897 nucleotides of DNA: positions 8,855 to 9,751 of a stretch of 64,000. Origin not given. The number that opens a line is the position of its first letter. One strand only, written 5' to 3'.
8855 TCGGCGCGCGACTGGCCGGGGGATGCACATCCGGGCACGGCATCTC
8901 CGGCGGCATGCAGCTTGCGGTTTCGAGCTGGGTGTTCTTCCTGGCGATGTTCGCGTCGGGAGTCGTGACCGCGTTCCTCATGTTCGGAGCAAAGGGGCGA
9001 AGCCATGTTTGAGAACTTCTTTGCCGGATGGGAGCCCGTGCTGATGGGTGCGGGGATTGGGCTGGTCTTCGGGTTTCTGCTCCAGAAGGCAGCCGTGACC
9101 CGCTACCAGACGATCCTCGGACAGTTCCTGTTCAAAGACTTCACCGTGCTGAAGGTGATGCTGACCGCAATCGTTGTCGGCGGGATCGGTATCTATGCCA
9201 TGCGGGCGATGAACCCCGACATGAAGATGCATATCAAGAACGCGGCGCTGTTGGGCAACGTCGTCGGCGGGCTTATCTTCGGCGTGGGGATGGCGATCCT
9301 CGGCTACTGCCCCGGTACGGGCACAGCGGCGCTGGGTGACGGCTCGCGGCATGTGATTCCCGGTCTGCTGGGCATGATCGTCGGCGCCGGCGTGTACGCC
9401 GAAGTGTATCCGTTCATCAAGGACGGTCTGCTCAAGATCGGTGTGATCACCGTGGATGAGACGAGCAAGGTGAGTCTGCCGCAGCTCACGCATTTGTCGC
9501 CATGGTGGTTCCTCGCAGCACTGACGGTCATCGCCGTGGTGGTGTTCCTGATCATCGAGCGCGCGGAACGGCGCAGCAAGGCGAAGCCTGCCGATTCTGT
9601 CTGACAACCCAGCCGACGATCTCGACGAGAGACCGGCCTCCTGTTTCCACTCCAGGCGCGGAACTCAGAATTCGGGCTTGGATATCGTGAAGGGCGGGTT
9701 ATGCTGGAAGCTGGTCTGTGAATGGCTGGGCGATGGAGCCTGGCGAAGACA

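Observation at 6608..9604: Radical-SAM gene plus Sec-peroxiredoxin plus two-gene YeeE/YedE transporter: possible selenium-linked gene neighbourhood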

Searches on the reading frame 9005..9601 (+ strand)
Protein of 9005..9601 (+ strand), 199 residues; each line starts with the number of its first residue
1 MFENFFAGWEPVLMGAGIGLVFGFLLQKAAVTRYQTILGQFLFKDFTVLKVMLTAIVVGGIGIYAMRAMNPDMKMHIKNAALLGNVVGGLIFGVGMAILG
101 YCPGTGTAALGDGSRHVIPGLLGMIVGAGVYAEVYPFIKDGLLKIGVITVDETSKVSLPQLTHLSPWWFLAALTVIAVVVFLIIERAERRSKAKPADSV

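Call 7: search_protein_families(library=ncbifam, proteins=[window:9005-9601:+], max_evalue=0.01)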
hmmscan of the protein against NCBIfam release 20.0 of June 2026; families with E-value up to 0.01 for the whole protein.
window:9005-9601:+ (199 aa): 4 families
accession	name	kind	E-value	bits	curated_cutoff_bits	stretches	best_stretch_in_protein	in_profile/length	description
NF052577.1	ThSTportTsuASprch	equivalog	3.6e-13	49.6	400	1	13-184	3-180/330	thiosulfate transporter TsuA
NF041049.1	thio_trans_TsuA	exception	3.9e-10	39.3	645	1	11-180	3-166/348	thiosulfate utilization transporter TsuA/YeeE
TIGR04112.1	seleno_YedE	equivalog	1.4e-09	37.6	200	1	11-131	184-305/337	YedE family putative selenium transporter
NF033796.1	selen_YedE_FdhT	exception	1.7e-08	34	350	1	14-187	218-379/387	selenium metabolism membrane protein YedE/FdhT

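Call 8: search_protein_families(library=pfam, proteins=[window:9005-9601:+], max_evalue=0.01)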
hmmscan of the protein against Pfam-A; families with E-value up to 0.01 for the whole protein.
window:9005-9601:+ (199 aa): 2 families
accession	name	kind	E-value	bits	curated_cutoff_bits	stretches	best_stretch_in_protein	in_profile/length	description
PF04143.19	Sulf_transp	-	2.7e-20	73.6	27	1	39-194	12-161/310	Sulphur transport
PF20398.3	DUF6691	-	3.6e-06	27.7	27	1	16-131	7-130/142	Family of unknown function (DUF6691)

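Call 29: find_homologous_proteins(query=window:9005-9601:+, max_evalue=1e-10)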
Query window:9005-9601:+ (199 aa): 4446 proteins with E <= 1e-10 among 8000 candidates; the best 120 are listed.
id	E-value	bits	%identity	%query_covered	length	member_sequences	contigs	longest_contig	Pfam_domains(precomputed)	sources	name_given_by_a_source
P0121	1.6e-123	428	100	100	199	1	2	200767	PF20398.4,PF04143.20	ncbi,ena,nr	ncbi:MAG: YeeE/YedE family protein [Phycisphaerales bacterium]|nr:YeeE/YedE family protein [Phycisph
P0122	4.3e-106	371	87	98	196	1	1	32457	PF04143.20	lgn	-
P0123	1.9e-78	281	68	97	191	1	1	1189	PF20398.4,PF04143.20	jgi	jgi:hypothetical protein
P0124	1.7e-72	261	67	94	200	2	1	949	PF04143.20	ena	-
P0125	2.1e-72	261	66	93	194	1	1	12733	PF04143.20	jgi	jgi:uncharacterized membrane protein YedE/YeeE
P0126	9.3e-72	259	65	96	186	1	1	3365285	PF20398.4,PF04143.20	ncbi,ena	-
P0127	1.1e-71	259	66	93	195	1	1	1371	PF04143.20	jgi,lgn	-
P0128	7.7e-71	256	64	92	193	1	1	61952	PF20398.4,PF04143.20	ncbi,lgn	-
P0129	8.0e-71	256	66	94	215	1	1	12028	PF04143.20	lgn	-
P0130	3.4e-70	254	65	97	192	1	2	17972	PF20398.4,PF04143.20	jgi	jgi:uncharacterized membrane protein YedE/YeeE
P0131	3.5e-70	254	64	88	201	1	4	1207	PF04143.20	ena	-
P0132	1.3e-69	252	65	97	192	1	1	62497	PF04143.20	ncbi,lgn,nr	ncbi:MAG: YeeE/YedE thiosulfate transporter family protein [Planctomycetota bacterium]|nr:YeeE/YedE 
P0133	7.9e-69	250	63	97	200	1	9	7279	PF20398.4,PF04143.20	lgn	-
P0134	1.3e-68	249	67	88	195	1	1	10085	PF20398.4,PF04143.20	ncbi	-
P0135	1.5e-68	249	65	95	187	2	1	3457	PF20398.4,PF04143.20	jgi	jgi:uncharacterized membrane protein YedE/YeeE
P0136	1.8e-68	248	63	97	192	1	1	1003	PF20398.4,PF04143.20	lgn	-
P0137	1.9e-68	248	64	96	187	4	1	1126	PF20398.4,PF04143.20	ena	-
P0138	2.8e-68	248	62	99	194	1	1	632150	PF20398.4,PF04143.20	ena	-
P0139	5.5e-68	247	70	89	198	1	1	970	PF20398.4,PF04143.20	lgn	-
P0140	6.0e-68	247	65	97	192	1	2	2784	PF20398.4,PF04143.20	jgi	jgi:uncharacterized membrane protein YedE/YeeE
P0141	6.1e-68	247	62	95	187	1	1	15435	PF20398.4,PF04143.20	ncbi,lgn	-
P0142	6.4e-68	247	63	92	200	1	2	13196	PF20398.4,PF04143.20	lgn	-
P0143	7.1e-68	246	64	96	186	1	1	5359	PF04143.20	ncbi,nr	ncbi:hypothetical protein UZ36_07765 [Candidatus Nitromaritima sp. SCGC AAA799-C22]|nr:hypothetical 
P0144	1.1e-67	246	60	96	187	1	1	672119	PF20398.4,PF04143.20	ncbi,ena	-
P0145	1.2e-67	246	61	97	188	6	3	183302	PF20398.4,PF04143.20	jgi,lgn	-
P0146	2.0e-67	245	63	98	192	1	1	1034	PF04143.20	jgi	jgi:uncharacterized membrane protein YedE/YeeE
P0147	2.4e-67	245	63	97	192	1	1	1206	PF20398.4,PF04143.20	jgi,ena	-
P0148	2.9e-67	244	61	97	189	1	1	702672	PF20398.4,PF04143.20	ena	-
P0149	4.3e-67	244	61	96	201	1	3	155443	PF20398.4,PF04143.20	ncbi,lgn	-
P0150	4.3e-67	244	61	95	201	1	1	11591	PF20398.4,PF04143.20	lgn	-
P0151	4.4e-67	244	62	95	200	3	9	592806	PF20398.4,PF04143.20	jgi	jgi:uncharacterized membrane protein YedE/YeeE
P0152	6.4e-67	243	63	95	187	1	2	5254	PF20398.4,PF04143.20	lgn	-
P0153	6.9e-67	243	69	86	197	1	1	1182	PF20398.4,PF04143.20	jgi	jgi:hypothetical protein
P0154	2.1e-66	242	61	96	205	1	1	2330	PF04143.20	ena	-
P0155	3.0e-66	241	62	97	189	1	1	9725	PF20398.4,PF04143.20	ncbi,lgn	-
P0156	3.7e-66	241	62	96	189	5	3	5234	PF20398.4,PF04143.20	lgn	-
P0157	4.0e-66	241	63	96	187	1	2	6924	PF20398.4,PF04143.20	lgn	-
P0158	5.9e-66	240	62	99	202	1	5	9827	PF20398.4,PF04143.20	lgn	-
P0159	7.2e-66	240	61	96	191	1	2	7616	PF20398.4,PF04143.20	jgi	jgi:uncharacterized protein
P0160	9.0e-66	240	60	96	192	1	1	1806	PF20398.4,PF04143.20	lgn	-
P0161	1.1e-65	239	60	96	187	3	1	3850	PF20398.4,PF04143.20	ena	-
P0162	1.1e-65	239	61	96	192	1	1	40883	PF20398.4,PF04143.20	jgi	jgi:uncharacterized membrane protein YedE/YeeE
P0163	1.5e-65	239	65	90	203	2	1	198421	PF04143.20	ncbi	-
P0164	2.1e-65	238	64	90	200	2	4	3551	PF20398.4,PF04143.20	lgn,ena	-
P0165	2.3e-65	238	64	88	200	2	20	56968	PF20398.4,PF04143.20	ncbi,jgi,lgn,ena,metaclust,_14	metaclust:\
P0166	2.4e-65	238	64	97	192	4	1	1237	PF20398.4,PF04143.20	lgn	-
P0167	2.4e-65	238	59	99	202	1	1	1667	PF20398.4,PF04143.20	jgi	jgi:uncharacterized protein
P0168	3.2e-65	238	63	96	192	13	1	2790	PF04143.20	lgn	-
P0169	3.3e-65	238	62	96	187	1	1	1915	PF20398.4,PF04143.20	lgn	-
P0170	3.3e-65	238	60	95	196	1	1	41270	PF04143.20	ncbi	-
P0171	5.4e-65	237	60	96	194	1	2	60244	PF20398.4,PF04143.20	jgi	jgi:hypothetical protein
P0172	5.7e-65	237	60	96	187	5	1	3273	PF20398.4,PF04143.20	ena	-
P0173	5.9e-65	237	60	96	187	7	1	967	PF04143.20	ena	-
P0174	8.5e-65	236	61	98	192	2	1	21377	PF20398.4,PF04143.20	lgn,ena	-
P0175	9.3e-65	236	58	95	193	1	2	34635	PF20398.4,PF04143.20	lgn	-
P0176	1.0e-64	236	59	96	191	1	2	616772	PF20398.4,PF04143.20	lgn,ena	-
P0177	1.0e-64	236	63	97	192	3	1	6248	PF20398.4,PF04143.20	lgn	-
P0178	1.1e-64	236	59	97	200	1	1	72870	PF20398.4,PF04143.20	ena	-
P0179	1.1e-64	236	59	97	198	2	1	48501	PF20398.4,PF04143.20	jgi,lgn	jgi:uncharacterized membrane protein YedE/YeeE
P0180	1.3e-64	236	61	95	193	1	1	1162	PF04143.20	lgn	-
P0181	1.4e-64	236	61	94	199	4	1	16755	PF20398.4,PF04143.20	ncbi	-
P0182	1.5e-64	236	59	96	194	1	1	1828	PF20398.4,PF04143.20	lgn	-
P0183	1.7e-64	235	59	96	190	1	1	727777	PF04143.20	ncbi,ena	-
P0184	1.9e-64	235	58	95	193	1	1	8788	PF04143.20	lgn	-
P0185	2.1e-64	235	60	95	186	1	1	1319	PF04143.20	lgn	-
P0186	2.8e-64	235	69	77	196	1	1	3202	PF20398.4,PF04143.20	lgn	-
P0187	2.9e-64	235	63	94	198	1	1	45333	PF04143.20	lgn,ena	-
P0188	3.1e-64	235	64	87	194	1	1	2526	PF20398.4,PF04143.20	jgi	jgi:uncharacterized membrane protein YedE/YeeE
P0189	3.3e-64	234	59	95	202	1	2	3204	PF20398.4,PF04143.20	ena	-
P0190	3.7e-64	234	62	97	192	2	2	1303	PF20398.4,PF04143.20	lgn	-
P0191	3.8e-64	234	60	98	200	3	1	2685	PF20398.4,PF04143.20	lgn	-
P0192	4.5e-64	234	59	96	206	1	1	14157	PF04143.20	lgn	-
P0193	6.7e-64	233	58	95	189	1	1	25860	PF20398.4,PF04143.20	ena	-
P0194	6.8e-64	233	57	99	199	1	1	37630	PF04143.20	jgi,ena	-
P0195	7.5e-64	233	60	98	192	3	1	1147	PF20398.4,PF04143.20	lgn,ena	-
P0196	7.9e-64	233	62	97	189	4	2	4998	PF20398.4,PF04143.20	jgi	jgi:hypothetical protein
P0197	8.1e-64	233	59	95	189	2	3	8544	PF20398.4,PF04143.20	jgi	-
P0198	8.4e-64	233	60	97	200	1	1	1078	PF20398.4,PF04143.20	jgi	jgi:uncharacterized protein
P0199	9.5e-64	233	60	96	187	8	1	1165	PF04143.20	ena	-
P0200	9.8e-64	233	68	91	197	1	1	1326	PF04143.20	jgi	jgi:uncharacterized membrane protein YedE/YeeE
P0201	1.3e-63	232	61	98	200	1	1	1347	PF20398.4,PF04143.20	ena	-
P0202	1.3e-63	232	61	97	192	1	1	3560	PF20398.4,PF04143.20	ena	-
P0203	1.5e-63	232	60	95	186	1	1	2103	PF20398.4,PF04143.20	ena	-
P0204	1.7e-63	232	62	89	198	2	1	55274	PF20398.4,PF04143.20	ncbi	-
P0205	1.7e-63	232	56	99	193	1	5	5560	PF04143.20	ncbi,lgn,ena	-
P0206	1.7e-63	232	62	88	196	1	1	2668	PF20398.4,PF04143.20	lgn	-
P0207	1.8e-63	232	64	91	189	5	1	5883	PF20398.4,PF04143.20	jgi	-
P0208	1.9e-63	232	59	99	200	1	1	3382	PF04143.20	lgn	-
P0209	2.2e-63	232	56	96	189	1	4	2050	PF20398.4,PF04143.20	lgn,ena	-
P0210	2.4e-63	232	54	100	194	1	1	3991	PF20398.4,PF04143.20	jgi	-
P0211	2.4e-63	232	57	96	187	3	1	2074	PF20398.4,PF04143.20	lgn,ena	-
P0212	2.7e-63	231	58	94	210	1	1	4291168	PF20398.4,PF04143.20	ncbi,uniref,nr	ncbi:putative inner membrane protein [Poriferisphaera corsica]|uniref:Putative inner membrane protei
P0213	3.0e-63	231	60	99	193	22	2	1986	PF04143.20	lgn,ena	-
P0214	3.5e-63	231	62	90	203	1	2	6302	PF04143.20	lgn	-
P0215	3.5e-63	231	61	96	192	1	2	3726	PF04143.20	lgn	-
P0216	4.4e-63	231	54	100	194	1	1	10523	PF20398.4,PF04143.20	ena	-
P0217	4.4e-63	231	61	91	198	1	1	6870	PF20398.4,PF04143.20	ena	-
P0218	4.5e-63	231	60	96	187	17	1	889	PF04143.20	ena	-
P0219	4.6e-63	231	57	97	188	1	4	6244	PF20398.4,PF04143.20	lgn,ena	-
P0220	4.8e-63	231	61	92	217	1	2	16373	PF20398.4,PF04143.20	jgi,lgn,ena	-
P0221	4.9e-63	231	58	95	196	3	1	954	PF20398.4,PF04143.20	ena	-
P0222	5.2e-63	231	64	90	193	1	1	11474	PF20398.4,PF04143.20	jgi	jgi:uncharacterized membrane protein YedE/YeeE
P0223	5.4e-63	230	57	97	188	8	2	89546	PF20398.4,PF04143.20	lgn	-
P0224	9.0e-63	230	58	95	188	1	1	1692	PF04143.20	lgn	-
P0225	1.1e-62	229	64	90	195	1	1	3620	PF04143.20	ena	-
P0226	1.3e-62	229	65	84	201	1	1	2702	PF20398.4,PF04143.20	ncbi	ncbi:MAG: DUF6691 family protein [Planctomycetota bacterium]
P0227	1.4e-62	229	62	96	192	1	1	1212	PF20398.4,PF04143.20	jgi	jgi:hypothetical protein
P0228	1.7e-62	229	57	99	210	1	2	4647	PF20398.4,PF04143.20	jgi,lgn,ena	-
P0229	1.7e-62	229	60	97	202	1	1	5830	PF20398.4,PF04143.20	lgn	-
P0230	1.8e-62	229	62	98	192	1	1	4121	PF20398.4,PF04143.20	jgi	-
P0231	1.9e-62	229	58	97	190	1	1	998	PF04143.20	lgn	-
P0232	2.6e-62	228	61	90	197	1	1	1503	PF04143.20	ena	-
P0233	3.1e-62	228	58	96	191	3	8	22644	PF04143.20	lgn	-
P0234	3.3e-62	228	60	97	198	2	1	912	PF20398.4,PF04143.20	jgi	jgi:uncharacterized membrane protein YedE/YeeE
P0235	3.6e-62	228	60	91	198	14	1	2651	PF20398.4,PF04143.20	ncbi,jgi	jgi:uncharacterized membrane protein YedE/YeeE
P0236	4.6e-62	227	58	95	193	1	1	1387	PF04143.20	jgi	-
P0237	5.3e-62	227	61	91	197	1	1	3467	PF04143.20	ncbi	-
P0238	6.1e-62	227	59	95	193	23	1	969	PF04143.20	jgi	jgi:hypothetical protein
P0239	6.2e-62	227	62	88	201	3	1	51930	PF20398.4,PF04143.20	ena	-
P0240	6.5e-62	227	57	96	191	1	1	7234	PF04143.20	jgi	-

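Call 30: find_encoding_contigs(protein=P0122, flank=7000, max_places=2)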
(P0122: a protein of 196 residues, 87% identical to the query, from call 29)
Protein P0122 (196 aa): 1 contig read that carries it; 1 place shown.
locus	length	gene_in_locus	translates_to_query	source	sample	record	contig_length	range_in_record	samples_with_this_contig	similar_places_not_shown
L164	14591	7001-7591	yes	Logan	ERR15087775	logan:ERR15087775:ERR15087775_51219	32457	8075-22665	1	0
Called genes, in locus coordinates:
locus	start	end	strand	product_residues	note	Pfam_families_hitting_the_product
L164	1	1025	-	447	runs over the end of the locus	PF01595:CNNM, PF00571:CBS (faint), PF03471:CorC_HlyC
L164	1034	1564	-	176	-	PF00226:DnaJ, PF07743:HSCB_C (faint)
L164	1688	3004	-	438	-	PF13385:Laminin_G_3, PF02210:Laminin_G_2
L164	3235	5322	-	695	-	PF00069:Pkinase, PF01636:APH (faint), PF07714:PK_Tyr_Ser-Thr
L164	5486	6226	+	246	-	PF04542:Sigma70_r2 (weak)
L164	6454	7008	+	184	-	PF04143:Sulf_transp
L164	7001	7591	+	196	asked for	PF04143:Sulf_transp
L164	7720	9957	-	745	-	PF14312:FG-GAP_2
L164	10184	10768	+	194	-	PF07638:Sigma70_ECF, PF08281:Sigma70_r4_2 (weak)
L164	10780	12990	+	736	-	PF00069:Pkinase, PF03109:ABC1 (faint), PF07714:PK_Tyr_Ser-Thr, PF06293:Kdo (weak), PF01636:APH (weak)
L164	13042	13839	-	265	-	PF01553:Acyltransferase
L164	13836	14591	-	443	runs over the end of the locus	-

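Call 31: find_encoding_contigs(protein=P0132, flank=6000, max_places=2)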
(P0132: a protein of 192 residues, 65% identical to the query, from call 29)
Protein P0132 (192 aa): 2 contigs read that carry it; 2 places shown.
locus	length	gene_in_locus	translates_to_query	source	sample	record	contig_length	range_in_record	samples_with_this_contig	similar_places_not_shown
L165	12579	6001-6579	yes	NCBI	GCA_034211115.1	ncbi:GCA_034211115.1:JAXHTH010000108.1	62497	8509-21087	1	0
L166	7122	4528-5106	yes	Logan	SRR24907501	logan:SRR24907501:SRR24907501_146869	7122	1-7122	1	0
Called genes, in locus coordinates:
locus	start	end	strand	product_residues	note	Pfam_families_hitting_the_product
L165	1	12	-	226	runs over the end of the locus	PF17836:PglD_N, PF25084:LbH_EIF2B (weak), PF25087:GMPPB_C (weak), PF00132:Hexapep, PF14602:Hexapep_2 (weak)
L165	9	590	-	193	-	-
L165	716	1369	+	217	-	PF02223:Thymidylate_kin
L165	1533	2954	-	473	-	PF13598:DUF4139 (faint)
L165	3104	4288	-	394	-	-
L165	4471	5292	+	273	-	PF04542:Sigma70_r2, PF04545:Sigma70_r4 (faint), PF08281:Sigma70_r4_2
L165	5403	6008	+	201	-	PF04143:Sulf_transp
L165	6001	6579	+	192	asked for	PF04143:Sulf_transp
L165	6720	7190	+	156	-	PF04073:tRNA_edit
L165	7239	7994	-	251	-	PF00005:ABC_tran, PF13304:AAA_21 (faint)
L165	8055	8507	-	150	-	-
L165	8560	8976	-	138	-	PF09685:MamF_MmsF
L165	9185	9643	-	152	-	PF09685:MamF_MmsF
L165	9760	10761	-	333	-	-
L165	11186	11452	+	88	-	PF13441:Gly-zipper_YMGG, PF05433:Rick_17kDa_Anti (weak), PF13488:Gly-zipper_Omp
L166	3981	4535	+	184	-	PF04143:Sulf_transp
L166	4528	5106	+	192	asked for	PF04143:Sulf_transp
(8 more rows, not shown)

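Call 32: find_encoding_contigs(protein=P0212, flank=6000, max_places=2)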
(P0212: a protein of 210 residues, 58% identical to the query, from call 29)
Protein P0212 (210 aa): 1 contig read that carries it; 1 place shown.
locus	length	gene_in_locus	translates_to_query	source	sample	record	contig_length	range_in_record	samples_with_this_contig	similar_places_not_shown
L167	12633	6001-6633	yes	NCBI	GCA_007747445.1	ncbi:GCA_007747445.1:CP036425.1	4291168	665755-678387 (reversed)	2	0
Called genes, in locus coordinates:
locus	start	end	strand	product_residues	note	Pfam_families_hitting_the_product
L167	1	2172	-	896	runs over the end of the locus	PF13802:Gal_mutarotas_2, PF01055:Glyco_hydro_31_2nd, PF21365:Glyco_hydro_31_3rd, PF17137:DUF5110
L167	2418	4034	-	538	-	PF00270:DEAD, PF04851:ResIII (faint), PF00271:Helicase_C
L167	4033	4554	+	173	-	-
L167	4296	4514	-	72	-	-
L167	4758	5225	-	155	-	PF12840:HTH_20 (weak), PF01022:HTH_5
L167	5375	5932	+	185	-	PF04143:Sulf_transp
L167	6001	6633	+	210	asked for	PF20398:DUF6691 (faint), PF04143:Sulf_transp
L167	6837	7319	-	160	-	PF02624:YcaO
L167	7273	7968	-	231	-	PF02624:YcaO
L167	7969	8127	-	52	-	-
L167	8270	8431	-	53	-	-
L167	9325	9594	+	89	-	PF00312:Ribosomal_S15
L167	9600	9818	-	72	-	-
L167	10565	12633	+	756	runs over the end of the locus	PF01138:RNase_PH, PF03725:RNase_PH_C (weak), PF01138:RNase_PH, PF00013:KH_1, PF00575:S1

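Call 72: search_solved_structures(query=window:9005-9601:+, max_evalue=0.01, show_alignments=1)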
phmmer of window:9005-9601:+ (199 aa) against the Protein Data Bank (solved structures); distinct sequences matched with E-value up to 0.01: 4.
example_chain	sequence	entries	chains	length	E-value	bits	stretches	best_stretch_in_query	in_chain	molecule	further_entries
6leo_A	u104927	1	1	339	4.7e-08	36.4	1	15-132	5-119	Sulf_transp domain-containing protein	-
8j4c_B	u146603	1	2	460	7.8e-08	35.7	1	15-132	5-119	Spirochaeta thermophila YeeE(TsuA)-YeeD(TsuB),UPF0033 domain-containing protein, SirA-like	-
8k1r_B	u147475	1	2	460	7.8e-08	35.7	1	15-132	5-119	Spirochaeta thermophila YeeE(TsuA)-YeeD(TsuB),UPF0033 domain-containing protein, SirA-like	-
6lep_A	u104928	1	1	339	9.2e-07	32.2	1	15-132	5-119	Sulf_transp domain-containing protein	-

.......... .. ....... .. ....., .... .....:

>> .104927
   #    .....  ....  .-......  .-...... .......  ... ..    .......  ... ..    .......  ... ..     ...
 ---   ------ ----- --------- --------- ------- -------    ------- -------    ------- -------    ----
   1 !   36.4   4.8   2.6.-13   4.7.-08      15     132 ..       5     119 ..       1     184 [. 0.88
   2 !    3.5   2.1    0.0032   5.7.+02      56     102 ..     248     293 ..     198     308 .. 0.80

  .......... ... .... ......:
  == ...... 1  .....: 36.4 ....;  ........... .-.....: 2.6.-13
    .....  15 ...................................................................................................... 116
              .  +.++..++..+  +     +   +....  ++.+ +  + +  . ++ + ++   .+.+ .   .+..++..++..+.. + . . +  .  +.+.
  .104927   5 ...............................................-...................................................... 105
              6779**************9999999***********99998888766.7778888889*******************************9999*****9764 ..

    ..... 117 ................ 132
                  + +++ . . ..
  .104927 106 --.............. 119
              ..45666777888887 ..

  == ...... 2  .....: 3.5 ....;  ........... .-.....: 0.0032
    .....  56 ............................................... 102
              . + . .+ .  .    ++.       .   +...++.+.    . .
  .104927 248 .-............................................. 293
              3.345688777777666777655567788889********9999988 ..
